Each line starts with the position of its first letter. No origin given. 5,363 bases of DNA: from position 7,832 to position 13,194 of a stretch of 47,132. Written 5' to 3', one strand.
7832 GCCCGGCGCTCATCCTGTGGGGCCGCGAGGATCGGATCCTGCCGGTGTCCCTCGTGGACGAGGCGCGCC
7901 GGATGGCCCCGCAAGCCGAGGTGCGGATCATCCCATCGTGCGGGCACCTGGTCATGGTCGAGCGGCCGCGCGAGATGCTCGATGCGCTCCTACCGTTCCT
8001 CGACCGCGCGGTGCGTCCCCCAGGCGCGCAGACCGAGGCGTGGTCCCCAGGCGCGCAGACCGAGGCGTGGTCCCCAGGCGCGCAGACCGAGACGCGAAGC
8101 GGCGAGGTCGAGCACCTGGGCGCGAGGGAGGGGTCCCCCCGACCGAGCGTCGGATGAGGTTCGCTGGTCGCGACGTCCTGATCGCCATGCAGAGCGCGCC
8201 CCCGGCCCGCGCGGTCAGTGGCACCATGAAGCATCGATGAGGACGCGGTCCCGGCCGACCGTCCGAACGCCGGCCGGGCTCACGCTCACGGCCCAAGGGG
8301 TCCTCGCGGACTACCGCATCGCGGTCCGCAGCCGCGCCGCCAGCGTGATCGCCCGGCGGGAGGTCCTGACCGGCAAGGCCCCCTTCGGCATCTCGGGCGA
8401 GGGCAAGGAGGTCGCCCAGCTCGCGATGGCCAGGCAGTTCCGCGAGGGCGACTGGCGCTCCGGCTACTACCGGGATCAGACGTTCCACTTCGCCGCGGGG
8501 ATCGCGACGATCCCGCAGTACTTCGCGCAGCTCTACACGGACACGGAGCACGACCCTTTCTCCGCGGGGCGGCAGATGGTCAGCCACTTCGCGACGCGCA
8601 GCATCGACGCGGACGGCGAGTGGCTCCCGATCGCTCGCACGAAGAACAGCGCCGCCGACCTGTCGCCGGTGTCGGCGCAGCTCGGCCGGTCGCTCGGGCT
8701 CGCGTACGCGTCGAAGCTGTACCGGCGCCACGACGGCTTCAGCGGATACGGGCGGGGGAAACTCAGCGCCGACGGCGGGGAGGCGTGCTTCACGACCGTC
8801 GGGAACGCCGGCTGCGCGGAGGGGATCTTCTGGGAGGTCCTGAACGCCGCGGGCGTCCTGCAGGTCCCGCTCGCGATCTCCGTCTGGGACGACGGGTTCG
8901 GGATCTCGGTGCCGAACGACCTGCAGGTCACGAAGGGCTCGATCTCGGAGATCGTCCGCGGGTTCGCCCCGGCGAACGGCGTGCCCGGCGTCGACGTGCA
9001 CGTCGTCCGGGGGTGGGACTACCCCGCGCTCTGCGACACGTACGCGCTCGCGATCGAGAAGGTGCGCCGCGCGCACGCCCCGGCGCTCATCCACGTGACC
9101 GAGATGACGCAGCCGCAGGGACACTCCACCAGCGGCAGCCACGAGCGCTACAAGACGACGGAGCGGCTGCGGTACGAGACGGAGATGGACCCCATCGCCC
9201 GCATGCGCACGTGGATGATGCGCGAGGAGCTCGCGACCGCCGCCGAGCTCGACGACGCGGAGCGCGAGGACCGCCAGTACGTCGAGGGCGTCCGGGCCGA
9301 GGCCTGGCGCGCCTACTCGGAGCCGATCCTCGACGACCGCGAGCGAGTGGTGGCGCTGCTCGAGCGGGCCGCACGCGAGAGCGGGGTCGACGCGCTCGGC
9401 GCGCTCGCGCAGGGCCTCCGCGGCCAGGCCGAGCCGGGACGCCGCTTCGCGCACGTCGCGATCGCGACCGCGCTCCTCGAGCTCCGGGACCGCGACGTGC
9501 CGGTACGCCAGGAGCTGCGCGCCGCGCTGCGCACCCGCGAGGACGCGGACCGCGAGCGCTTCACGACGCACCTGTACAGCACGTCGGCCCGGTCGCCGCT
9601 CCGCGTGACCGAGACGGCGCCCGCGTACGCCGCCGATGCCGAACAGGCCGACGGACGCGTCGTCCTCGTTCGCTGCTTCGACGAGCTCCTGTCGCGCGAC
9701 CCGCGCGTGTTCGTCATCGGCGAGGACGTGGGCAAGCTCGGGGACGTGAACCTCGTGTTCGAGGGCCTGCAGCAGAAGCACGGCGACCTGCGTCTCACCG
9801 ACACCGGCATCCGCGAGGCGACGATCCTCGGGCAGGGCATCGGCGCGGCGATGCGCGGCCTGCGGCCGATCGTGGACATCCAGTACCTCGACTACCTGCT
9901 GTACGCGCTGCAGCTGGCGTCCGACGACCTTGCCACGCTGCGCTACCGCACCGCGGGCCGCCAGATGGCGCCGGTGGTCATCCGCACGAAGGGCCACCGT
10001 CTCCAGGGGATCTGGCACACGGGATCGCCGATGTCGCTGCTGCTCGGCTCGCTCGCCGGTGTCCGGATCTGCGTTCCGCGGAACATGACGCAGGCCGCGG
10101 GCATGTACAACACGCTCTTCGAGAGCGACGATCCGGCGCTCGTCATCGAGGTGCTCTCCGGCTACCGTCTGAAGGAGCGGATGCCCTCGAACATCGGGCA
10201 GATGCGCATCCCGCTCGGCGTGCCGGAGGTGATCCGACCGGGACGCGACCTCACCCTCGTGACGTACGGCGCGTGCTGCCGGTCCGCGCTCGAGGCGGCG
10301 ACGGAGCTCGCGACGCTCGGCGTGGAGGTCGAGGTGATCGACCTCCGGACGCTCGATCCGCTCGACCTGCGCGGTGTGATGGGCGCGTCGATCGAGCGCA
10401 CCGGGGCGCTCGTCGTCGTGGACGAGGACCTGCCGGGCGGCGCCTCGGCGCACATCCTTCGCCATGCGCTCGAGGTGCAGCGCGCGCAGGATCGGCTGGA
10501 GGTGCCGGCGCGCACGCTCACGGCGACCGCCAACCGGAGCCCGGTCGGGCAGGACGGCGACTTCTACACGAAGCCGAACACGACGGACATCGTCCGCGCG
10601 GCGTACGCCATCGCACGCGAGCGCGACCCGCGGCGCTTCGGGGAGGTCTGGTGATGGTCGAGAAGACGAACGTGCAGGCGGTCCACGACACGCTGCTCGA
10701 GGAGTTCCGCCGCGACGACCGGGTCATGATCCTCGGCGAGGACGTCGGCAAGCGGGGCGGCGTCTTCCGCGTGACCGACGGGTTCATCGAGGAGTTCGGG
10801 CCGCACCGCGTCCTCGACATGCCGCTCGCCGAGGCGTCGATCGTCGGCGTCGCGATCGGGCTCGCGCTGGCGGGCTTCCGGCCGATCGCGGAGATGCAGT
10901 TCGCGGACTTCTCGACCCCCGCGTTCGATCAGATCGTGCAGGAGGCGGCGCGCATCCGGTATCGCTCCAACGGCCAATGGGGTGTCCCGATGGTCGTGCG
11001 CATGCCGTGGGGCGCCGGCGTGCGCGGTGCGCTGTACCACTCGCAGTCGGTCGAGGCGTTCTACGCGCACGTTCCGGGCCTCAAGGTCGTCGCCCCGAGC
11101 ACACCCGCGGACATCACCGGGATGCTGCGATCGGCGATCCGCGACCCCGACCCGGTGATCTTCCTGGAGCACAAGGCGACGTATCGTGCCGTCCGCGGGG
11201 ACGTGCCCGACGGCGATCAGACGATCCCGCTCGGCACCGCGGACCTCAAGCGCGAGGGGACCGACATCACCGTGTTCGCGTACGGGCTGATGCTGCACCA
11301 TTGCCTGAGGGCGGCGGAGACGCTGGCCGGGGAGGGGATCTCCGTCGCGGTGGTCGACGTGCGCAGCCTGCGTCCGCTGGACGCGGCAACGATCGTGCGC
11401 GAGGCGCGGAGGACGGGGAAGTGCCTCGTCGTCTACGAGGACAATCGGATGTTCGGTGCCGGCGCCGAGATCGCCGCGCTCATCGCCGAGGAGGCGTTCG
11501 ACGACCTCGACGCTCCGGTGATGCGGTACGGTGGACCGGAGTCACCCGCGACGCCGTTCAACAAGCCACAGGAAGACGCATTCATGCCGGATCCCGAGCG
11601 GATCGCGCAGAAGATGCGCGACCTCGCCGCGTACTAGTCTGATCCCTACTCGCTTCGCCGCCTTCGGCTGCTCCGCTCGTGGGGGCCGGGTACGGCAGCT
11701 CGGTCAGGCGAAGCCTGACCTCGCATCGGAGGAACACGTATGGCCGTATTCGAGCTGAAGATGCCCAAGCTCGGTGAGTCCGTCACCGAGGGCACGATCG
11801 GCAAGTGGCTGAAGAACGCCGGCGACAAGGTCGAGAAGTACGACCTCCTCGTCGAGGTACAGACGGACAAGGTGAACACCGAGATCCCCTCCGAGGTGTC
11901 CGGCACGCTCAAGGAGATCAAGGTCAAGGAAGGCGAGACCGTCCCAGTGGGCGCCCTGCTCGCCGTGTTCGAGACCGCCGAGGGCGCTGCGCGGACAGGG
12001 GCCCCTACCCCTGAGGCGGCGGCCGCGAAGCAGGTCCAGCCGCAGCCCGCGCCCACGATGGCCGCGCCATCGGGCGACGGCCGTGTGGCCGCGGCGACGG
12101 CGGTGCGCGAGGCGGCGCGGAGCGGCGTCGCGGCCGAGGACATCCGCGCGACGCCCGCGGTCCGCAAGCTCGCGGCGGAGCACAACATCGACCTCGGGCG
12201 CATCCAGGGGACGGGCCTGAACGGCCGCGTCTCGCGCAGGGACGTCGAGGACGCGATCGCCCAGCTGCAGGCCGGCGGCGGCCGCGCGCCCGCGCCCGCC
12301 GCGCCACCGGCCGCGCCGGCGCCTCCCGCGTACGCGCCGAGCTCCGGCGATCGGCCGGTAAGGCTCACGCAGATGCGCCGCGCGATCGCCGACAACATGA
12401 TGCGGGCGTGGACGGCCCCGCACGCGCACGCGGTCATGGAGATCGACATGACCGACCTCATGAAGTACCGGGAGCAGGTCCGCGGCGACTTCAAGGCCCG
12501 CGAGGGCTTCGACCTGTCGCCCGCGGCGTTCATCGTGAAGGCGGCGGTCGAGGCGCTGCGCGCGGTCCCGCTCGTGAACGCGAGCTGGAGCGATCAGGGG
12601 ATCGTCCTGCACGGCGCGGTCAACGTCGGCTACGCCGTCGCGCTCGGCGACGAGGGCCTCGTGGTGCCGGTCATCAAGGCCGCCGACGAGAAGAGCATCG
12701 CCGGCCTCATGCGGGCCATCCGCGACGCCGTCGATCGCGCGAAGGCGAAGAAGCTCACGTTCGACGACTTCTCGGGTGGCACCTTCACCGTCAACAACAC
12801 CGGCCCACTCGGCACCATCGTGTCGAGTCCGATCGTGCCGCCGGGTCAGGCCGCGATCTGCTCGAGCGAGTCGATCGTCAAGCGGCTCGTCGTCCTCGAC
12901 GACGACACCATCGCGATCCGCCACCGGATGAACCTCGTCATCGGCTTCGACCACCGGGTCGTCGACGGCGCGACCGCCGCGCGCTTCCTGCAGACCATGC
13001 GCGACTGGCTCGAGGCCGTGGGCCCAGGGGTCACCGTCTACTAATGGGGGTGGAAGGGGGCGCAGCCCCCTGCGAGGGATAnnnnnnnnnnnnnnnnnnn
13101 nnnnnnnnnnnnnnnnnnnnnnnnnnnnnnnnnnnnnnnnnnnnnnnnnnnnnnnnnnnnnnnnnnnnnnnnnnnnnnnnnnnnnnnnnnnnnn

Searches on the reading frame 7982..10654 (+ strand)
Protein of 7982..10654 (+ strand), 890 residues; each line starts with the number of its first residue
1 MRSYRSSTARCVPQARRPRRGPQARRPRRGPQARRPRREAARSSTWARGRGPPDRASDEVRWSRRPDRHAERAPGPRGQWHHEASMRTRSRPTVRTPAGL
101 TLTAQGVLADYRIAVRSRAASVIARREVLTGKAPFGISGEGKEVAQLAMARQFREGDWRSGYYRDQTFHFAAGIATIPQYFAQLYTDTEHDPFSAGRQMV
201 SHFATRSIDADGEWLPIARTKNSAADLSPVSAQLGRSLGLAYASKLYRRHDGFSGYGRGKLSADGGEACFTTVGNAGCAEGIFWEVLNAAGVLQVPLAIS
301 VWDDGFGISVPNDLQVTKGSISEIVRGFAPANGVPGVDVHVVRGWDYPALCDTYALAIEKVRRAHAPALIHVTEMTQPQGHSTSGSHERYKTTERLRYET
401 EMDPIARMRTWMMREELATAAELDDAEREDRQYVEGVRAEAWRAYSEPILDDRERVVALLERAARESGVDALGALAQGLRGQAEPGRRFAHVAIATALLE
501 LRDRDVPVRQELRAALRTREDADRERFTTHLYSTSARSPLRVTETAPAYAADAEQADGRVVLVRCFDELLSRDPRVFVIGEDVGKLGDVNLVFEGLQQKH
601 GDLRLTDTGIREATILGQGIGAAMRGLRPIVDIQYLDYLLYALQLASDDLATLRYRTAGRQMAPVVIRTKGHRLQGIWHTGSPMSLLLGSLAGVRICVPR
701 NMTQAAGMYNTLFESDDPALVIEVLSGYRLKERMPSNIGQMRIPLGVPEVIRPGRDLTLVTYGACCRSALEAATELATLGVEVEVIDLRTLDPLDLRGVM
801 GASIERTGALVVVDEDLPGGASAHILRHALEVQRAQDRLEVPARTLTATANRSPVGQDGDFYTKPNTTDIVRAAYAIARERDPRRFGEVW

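Call 87: search_protein_families(library=pfam, proteins=[window:7982-10654:+], max_evalue=0.00001)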
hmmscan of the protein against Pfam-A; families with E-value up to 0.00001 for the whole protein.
window:7982-10654:+ (890 aa): 3 families
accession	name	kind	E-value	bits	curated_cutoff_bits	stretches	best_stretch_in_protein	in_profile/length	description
PF00676.26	E1_dh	-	5.9e-23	81.7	22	1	125-441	15-291/300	Dehydrogenase E1 component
PF02780.25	Transketolase_C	-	1.4e-20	73.9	25.9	1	749-848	4-101/124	Transketolase, C-terminal domain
PF02779.29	Transket_pyr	-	4.4e-20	72.5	27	1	559-723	6-167/174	Transketolase, pyrimidine binding domain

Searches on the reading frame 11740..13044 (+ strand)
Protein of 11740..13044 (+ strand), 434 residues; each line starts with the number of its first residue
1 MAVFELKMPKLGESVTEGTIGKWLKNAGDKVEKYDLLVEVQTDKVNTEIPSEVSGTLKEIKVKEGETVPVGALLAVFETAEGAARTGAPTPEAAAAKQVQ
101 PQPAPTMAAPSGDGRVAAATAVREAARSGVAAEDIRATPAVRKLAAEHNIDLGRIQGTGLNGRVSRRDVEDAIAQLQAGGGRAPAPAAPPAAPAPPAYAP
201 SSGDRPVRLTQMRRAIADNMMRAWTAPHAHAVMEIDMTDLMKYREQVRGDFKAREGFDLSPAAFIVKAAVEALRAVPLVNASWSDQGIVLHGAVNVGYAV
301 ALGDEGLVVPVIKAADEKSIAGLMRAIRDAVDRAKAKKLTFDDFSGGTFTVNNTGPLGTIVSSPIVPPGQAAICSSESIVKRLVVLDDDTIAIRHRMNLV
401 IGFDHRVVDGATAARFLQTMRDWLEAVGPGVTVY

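Call 87: search_protein_families(library=pfam, proteins=[window:11740-13044:+], max_evalue=0.00001)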
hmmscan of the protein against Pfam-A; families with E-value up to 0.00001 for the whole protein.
window:11740-13044:+ (434 aa): 3 families
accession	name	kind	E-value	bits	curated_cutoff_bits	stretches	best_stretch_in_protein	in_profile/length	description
PF00198.28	2-oxoacid_dh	-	9.3e-72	241.6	23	1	205-426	5-226/232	2-oxoacid dehydrogenases acyltransferase (catalytic domain)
PF00364.28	Biotin_lipoyl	-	6.7e-23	80.7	22.1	1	5-76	2-72/73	Biotin-requiring enzyme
PF02817.22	E3_binding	-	4.7e-15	55.9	23.7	1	135-170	1-36/36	e3 binding domain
